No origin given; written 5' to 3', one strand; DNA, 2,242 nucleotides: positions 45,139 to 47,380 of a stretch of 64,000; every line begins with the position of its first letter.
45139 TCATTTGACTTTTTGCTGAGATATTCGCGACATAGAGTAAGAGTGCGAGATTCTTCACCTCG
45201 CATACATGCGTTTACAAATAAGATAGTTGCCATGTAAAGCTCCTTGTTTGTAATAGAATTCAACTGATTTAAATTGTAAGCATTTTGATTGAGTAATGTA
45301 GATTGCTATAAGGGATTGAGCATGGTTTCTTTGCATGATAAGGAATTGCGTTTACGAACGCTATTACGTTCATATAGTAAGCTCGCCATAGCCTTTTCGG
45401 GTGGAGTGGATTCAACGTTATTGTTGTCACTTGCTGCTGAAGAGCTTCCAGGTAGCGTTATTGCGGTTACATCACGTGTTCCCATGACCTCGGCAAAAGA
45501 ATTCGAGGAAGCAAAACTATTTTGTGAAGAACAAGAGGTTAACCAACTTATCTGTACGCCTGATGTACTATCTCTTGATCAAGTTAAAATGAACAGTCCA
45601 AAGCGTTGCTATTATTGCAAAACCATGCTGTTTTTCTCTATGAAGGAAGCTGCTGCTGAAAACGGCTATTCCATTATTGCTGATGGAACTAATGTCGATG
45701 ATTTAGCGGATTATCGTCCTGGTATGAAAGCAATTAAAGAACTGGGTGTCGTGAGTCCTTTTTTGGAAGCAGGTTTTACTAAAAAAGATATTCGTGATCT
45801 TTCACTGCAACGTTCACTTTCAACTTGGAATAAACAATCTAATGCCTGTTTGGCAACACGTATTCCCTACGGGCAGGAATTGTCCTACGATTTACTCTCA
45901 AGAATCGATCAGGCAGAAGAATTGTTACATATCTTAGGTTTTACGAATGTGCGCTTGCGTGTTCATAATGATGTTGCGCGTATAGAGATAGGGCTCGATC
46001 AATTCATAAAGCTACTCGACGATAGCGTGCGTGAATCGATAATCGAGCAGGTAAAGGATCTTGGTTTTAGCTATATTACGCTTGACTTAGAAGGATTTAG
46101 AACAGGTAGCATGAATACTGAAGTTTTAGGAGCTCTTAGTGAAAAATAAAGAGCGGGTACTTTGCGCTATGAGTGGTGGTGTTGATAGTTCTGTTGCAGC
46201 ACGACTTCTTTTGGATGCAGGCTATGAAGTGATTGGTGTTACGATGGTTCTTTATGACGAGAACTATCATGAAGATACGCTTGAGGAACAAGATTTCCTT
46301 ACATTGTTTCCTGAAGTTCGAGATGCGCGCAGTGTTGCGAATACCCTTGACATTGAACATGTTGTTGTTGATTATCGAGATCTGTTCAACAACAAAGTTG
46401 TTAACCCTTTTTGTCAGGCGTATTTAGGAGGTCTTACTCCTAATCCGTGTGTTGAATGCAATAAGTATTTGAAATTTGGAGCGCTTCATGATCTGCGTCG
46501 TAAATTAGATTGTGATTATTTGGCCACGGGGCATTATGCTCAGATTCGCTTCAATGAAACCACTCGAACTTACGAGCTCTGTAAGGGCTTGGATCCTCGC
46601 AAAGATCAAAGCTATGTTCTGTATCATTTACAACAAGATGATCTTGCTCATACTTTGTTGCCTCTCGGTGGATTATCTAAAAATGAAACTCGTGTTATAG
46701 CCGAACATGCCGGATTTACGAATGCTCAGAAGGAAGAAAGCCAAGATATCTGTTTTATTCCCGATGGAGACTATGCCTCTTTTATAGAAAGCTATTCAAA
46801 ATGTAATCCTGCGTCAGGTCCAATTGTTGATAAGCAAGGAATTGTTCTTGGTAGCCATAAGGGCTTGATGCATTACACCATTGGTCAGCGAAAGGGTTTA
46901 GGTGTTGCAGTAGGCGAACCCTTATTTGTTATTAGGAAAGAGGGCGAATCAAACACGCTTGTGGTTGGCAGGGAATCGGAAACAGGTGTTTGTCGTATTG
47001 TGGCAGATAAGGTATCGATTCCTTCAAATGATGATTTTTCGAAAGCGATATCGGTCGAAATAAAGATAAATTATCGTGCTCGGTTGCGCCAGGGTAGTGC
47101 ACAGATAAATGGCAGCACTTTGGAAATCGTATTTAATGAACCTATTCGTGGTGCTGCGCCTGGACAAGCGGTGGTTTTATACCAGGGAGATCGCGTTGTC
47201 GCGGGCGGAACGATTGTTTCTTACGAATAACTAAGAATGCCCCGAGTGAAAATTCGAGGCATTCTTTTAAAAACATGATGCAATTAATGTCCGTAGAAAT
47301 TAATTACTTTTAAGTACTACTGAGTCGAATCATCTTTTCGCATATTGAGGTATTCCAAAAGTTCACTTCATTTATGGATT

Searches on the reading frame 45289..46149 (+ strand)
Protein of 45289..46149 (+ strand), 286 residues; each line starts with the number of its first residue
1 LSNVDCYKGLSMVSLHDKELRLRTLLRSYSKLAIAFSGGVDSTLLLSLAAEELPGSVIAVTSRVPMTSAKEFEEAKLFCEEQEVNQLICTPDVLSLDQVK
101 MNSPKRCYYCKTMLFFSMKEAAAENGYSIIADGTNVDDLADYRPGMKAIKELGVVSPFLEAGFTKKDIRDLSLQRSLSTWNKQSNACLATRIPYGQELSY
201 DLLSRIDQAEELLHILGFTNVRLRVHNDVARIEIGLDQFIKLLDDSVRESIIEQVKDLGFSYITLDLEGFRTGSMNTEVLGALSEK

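Call 19: search_protein_families(library=pfam, proteins=[window:45289-46149:+], max_evalue=0.00001)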
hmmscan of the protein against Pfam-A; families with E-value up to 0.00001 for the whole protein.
window:45289-46149:+ (286 aa): 0 families

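Call 40: search_protein_families(library=pfam, proteins=[window:45289-46149:+], max_evalue=0.001)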
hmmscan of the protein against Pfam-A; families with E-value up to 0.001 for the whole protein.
window:45289-46149:+ (286 aa): 3 families
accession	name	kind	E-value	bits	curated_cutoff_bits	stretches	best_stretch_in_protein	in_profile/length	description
PF00733.27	Asn_synthase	-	2.9e-05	24.3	21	1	26-91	14-81/354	Asparagine synthase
PF01171.26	ATP_bind_3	-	5.8e-05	23.3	27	1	32-140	2-110/182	PP-loop family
PF06508.19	QueC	-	0.0005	20.1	22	0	34-94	4-63/210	Queuosine biosynthesis protein QueC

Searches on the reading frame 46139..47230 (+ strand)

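Call 19: search_protein_families(library=pfam, proteins=[window:46139-47230:+], max_evalue=0.00001)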
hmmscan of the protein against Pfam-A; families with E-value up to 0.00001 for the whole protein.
window:46139-47230:+ (363 aa): 3 families
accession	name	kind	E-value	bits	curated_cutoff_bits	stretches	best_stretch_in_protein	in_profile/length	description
PF03054.22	tRNA_Me_trans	-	4.3e-68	229.4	20.6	1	6-208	2-201/202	tRNA methyl transferase HUP domain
PF20259.3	tRNA_Me_trans_M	-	6.9e-19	67.6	27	1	215-278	3-66/66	tRNA methyl transferase PRC-barrel domain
PF20258.4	tRNA_Me_trans_C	-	2e-12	47.7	20.6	1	301-359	18-77/77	Aminomethyltransferase beta-barrel domain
